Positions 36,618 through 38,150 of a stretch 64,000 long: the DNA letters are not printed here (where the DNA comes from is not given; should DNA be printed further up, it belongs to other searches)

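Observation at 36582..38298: SAM-I riboswitch controls a ThrC paralog plus a GG-terminated sulfur carrier: likely thiocarboxylate route to homocysteine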

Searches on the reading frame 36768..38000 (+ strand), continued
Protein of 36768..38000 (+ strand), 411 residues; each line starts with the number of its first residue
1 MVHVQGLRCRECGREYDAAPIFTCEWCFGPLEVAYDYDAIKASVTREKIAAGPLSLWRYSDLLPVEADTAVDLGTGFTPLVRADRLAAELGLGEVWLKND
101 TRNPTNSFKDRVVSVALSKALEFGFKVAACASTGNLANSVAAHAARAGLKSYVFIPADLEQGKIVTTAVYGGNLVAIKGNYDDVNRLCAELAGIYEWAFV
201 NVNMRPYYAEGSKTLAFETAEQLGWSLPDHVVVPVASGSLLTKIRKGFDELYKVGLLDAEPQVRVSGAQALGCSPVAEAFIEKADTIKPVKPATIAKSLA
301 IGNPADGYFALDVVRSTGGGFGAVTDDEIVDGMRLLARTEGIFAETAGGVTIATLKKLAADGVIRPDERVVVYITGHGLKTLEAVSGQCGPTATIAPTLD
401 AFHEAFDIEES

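Call 49: search_solved_structures(query=window:36768-38000:+, max_evalue=1e-30, show_alignments=5)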
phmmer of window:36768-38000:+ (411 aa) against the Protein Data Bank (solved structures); distinct sequences matched with E-value up to 1e-30: 5.
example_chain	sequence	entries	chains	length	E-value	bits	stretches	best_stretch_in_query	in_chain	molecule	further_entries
2zsj_A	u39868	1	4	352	1.5e-62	215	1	58-401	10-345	Threonine synthase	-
1uim_A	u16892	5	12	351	3.4e-57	197.4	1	55-382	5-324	Threonine Synthase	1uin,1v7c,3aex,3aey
2d1f_A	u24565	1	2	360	2.9e-53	184.4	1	56-383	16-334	Threonine synthase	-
6cgq_A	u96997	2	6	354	4e-53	184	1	57-382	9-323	Threonine synthase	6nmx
1e5x_A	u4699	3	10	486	8.4e-34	120.3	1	63-383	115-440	THREONINE SYNTHASE | THREONINE SYNTHASE 1, CHLOROPLASTIC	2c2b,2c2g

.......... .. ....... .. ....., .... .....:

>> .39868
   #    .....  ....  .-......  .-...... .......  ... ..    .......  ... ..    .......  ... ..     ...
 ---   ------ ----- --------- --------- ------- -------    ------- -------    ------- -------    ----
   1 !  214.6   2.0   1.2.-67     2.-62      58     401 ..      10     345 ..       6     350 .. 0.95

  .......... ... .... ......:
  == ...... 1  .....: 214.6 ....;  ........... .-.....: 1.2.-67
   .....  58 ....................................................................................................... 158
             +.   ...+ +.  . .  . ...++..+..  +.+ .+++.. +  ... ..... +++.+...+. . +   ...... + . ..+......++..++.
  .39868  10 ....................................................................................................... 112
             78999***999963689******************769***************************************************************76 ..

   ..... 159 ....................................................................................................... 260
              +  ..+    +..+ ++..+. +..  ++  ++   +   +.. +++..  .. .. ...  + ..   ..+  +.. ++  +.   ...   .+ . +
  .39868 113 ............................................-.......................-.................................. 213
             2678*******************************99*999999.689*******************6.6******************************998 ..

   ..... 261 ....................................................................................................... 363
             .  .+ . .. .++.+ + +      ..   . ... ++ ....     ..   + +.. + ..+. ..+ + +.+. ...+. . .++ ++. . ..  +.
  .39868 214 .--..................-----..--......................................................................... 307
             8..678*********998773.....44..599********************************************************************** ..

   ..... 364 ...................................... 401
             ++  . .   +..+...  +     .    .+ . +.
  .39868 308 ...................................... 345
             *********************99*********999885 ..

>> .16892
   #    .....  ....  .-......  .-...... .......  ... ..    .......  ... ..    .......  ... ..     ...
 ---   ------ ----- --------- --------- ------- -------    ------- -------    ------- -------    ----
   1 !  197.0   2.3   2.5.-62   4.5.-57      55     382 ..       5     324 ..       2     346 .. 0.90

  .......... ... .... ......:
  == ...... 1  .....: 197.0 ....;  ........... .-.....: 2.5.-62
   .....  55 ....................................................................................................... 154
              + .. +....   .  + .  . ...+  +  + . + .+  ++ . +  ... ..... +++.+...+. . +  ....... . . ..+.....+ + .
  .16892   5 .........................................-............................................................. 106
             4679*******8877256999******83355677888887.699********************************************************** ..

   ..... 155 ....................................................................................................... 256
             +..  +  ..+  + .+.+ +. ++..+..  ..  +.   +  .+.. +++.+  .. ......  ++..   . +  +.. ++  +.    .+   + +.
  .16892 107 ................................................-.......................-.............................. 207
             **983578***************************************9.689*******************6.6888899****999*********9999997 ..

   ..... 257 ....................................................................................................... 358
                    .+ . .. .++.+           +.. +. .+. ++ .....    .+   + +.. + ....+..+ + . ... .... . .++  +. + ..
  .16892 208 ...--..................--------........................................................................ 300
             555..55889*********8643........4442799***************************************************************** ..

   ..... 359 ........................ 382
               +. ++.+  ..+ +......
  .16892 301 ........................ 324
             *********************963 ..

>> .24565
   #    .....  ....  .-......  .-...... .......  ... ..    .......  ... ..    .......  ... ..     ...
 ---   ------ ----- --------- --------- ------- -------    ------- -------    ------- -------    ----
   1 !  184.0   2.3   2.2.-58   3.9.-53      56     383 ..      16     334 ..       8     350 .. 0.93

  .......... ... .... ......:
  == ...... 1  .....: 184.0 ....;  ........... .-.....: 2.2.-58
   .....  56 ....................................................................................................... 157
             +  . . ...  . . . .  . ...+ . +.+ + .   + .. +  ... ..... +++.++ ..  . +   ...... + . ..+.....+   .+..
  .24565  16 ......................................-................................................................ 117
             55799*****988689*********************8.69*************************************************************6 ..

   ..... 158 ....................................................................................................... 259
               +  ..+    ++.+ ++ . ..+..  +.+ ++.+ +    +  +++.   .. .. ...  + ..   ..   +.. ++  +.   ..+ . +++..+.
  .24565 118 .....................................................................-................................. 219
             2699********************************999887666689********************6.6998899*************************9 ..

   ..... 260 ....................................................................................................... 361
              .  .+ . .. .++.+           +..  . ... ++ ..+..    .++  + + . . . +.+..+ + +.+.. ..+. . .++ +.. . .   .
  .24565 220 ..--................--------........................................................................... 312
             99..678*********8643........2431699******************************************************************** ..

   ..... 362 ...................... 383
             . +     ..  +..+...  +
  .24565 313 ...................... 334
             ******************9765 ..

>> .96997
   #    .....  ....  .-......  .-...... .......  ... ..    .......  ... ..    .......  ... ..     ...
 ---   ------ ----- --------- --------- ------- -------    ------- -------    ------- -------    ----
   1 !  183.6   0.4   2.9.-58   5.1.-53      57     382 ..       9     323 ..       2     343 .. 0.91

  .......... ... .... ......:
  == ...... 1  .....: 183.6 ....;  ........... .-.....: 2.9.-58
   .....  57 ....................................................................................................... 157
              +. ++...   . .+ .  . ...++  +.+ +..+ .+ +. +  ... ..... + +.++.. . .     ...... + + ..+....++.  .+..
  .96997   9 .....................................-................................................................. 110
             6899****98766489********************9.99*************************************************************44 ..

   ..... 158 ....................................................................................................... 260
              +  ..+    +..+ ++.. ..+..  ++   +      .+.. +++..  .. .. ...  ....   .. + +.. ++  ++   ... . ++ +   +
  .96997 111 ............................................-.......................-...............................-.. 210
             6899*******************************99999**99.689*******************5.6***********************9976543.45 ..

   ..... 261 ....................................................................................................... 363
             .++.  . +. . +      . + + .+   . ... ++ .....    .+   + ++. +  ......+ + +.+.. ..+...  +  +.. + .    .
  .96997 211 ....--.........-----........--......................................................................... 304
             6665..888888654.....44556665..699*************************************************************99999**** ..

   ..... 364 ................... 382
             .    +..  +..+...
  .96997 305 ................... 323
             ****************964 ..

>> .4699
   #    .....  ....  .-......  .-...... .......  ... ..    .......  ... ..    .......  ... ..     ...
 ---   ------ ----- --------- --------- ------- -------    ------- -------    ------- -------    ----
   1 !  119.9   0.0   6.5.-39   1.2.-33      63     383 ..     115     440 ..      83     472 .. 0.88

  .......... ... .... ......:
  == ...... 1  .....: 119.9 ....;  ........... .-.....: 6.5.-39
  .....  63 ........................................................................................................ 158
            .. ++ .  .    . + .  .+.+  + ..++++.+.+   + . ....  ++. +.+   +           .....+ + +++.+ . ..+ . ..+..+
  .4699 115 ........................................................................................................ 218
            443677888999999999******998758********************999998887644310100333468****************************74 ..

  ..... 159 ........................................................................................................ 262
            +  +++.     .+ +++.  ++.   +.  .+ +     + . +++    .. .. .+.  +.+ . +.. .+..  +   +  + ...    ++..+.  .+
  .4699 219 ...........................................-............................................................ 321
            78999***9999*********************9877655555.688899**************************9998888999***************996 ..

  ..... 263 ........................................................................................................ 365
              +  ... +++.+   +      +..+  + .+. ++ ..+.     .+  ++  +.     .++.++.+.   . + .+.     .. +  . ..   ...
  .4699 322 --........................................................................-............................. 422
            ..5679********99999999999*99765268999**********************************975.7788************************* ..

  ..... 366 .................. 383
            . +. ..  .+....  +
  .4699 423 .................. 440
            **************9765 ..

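Call 57: search_protein_families(library=pfam, proteins=[L046:1922-2203:+, L098:7402-8475:+, L051:7684-8379:+, L023:5001-6038:+, L036:3125-3610:+, L104:7353-7889:+, L101:6676-7770:+, L029:3375-4217:+, L063:5479-5799:+], max_evalue=0.001)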
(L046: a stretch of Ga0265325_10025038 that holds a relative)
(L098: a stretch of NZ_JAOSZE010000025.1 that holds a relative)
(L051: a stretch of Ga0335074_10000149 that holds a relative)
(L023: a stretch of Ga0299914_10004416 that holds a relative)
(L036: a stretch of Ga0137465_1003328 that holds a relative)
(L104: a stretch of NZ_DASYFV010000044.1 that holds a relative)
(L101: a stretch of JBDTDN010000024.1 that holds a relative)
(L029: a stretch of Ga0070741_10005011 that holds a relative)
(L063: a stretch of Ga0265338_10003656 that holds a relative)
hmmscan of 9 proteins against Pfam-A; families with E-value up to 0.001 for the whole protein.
L046:1922-2203:+ (94 aa): 1 family
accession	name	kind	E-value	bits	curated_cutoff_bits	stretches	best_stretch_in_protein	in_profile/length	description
PF09383.16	NIL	-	1.6e-09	38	24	1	22-85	5-72/73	NIL domain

L098:7402-8475:+ (358 aa): 4 families
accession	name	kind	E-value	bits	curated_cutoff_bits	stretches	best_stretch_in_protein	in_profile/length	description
PF00583.31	Acetyltransf_1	-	3.9e-12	46.9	20.7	1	54-146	11-96/116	Acetyltransferase (GNAT) family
PF13508.13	Acetyltransf_7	-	6e-11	43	27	1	82-144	2-63/84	Acetyltransferase (GNAT) domain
PF14542.12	Acetyltransf_CG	-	0.00018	22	30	0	117-146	32-61/80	GCN5-related N-acetyl-transferase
PF13673.13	Acetyltransf_10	-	0.00035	21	23.6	0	80-144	28-86/128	Acetyltransferase (GNAT) domain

L051:7684-8379:+ (232 aa): 0 families

L023:5001-6038:+ (346 aa): 3 families
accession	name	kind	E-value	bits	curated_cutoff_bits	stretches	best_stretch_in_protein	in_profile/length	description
PF00005.33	ABC_tran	-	2.4e-35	122.6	25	1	20-162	2-136/137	ABC transporter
PF08402.16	TOBE_2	-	7.4e-11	42.5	21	1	271-335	1-71/76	TOBE domain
PF13304.12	AAA_21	-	1.4e-06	29.1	27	0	131-196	234-301/304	AAA domain, putative AbiEii toxin, Type IV TA system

L036:3125-3610:+ (162 aa): 2 families
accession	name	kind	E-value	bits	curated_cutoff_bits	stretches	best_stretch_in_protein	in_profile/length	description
PF12900.13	Pyridox_ox_2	-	8.6e-35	120.2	27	1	46-157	3-111/140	Pyridoxamine 5'-phosphate oxidase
PF01243.27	PNPOx_N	-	0.00013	22.7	28.1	1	47-146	4-85/120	Pyridoxamine 5'-phosphate oxidase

L104:7353-7889:+ (179 aa): 4 families
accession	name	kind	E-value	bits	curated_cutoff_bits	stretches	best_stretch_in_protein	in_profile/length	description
PF08281.18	Sigma70_r4_2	-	1.4e-13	50.7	25.7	1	119-170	3-54/54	Sigma-70, region 4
PF04542.20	Sigma70_r2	-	5.5e-11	42.6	24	1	34-96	7-71/71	Sigma-70 region 2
PF04545.22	Sigma70_r4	-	2e-09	37.3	24.1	1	123-171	1-49/50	Sigma-70, region 4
PF07638.17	Sigma70_ECF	-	8.3e-07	29.5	21.1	1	95-171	103-180/185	ECF sigma factor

L101:6676-7770:+ (365 aa): 1 family
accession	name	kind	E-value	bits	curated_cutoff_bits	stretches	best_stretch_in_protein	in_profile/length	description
PF03724.22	META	-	1e-28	100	24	2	114-219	3-107/109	META domain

L029:3375-4217:+ (281 aa): 1 family
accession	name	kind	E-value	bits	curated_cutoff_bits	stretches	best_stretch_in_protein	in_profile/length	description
PF02535.28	Zip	-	1.8e-12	47.6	35.1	1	136-272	178-318/323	ZIP Zinc transporter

L063:5479-5799:+ (107 aa): 0 families

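Call 73: search_protein_families(library=pfam, proteins=[L094:2150-4918:+, L055:194-703:+, L085:3316-3657:-, L096:10216-10923:-, L147:345-1841:+, L138:610-1074:-, L055:7144-8547:-, L052:2188-2730:+, L109:3991-4860:+, L118:4125-4712:+], max_evalue=0.001)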
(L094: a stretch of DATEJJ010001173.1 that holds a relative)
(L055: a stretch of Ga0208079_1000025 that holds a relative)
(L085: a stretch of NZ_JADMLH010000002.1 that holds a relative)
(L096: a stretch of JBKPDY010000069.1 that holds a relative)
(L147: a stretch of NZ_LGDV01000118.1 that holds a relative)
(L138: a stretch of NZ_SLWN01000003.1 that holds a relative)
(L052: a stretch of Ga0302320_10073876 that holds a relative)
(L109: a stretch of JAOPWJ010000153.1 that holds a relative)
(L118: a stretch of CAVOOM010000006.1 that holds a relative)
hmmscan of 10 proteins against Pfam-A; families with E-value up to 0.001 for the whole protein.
L094:2150-4918:+ (923 aa): 10 families
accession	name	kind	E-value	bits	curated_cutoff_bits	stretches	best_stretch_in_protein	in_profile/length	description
PF00005.33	ABC_tran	-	8.3e-28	98.1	25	1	635-774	2-136/137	ABC transporter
PF02129.25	Peptidase_S15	-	5.1e-19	69.4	23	1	58-297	2-236/262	X-Pro dipeptidyl-peptidase (S15 family)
PF00561.26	Abhydrolase_1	-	3.7e-14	53.4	25.8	1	81-186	1-98/245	alpha/beta hydrolase fold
PF12146.15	Hydrolase_4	-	1.9e-13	50.7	27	1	78-179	2-97/239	Serine aminopeptidase, S33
PF08530.16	PepX_C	-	4.6e-12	46.7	22.5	1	441-548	78-190/217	X-Pro dipeptidyl-peptidase C-terminal non-catalytic domain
PF00326.27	Peptidase_S9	-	2.3e-10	40.8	22.6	1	259-351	117-211/213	Prolyl oligopeptidase family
PF13304.12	AAA_21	-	3.3e-10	41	27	1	747-809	238-301/304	AAA domain, putative AbiEii toxin, Type IV TA system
PF01738.24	DLH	-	2e-09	37.8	21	1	73-187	10-126/217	Dienelactone hydrolase family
PF12740.14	PETase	-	7.2e-07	29.3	28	1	69-193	45-160/263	PET hydrolase-like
PF20434.5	BD-FAE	-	0.00037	20.5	26.8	0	265-303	171-209/215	BD-FAE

L055:194-703:+ (170 aa): 0 families

L085:3316-3657:- (114 aa): 1 family
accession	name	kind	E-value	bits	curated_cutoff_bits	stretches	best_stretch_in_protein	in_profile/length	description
PF11662.13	DUF3263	-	1e-37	128.3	22.3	1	41-112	2-73/74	Protein of unknown function (DUF3263)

L096:10216-10923:- (236 aa): 0 families

L147:345-1841:+ (499 aa): 2 families
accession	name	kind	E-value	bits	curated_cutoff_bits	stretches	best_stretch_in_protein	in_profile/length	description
PF13416.11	SBP_bac_8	-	2.5e-39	136.2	27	1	126-425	2-267/279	Bacterial extracellular solute-binding protein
PF01547.30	SBP_bac_1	-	4.7e-38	132.4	26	1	119-406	4-305/307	Bacterial extracellular solute-binding protein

L138:610-1074:- (155 aa): 0 families

L055:7144-8547:- (468 aa): 3 families
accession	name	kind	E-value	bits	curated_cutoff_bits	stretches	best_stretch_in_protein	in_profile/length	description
PF00006.31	ATP-synt_ab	-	2.7e-68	230.2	29.5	1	134-354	1-213/213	ATP synthase alpha/beta family, nucleotide-binding domain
PF02874.29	ATP-synt_ab_N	-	2.2e-17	63.7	20.9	1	6-77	1-69/69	ATP synthase alpha/beta family, beta-barrel domain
PF22919.1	ATP-synt_VA_C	-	1.6e-16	60.6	24.7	1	358-443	4-92/101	C-terminal domain of V and A type ATP synthase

L052:2188-2730:+ (181 aa): 0 families

L109:3991-4860:+ (290 aa): 2 families
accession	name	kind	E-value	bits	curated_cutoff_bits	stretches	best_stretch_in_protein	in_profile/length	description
PF12679.13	ABC2_membrane_2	-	3e-15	56.7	27.2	1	27-288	7-283/283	ABC-2 family transporter protein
PF12730.13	ABC2_membrane_4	-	2.8e-05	24.6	27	1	35-203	12-162/179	ABC-2 family transporter protein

L118:4125-4712:+ (196 aa): 1 family
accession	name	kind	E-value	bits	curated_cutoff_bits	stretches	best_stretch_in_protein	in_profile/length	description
PF13399.11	LytR_C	-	6.4e-15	56.3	22.2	1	109-190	3-82/86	LytR cell envelope-related transcriptional attenuator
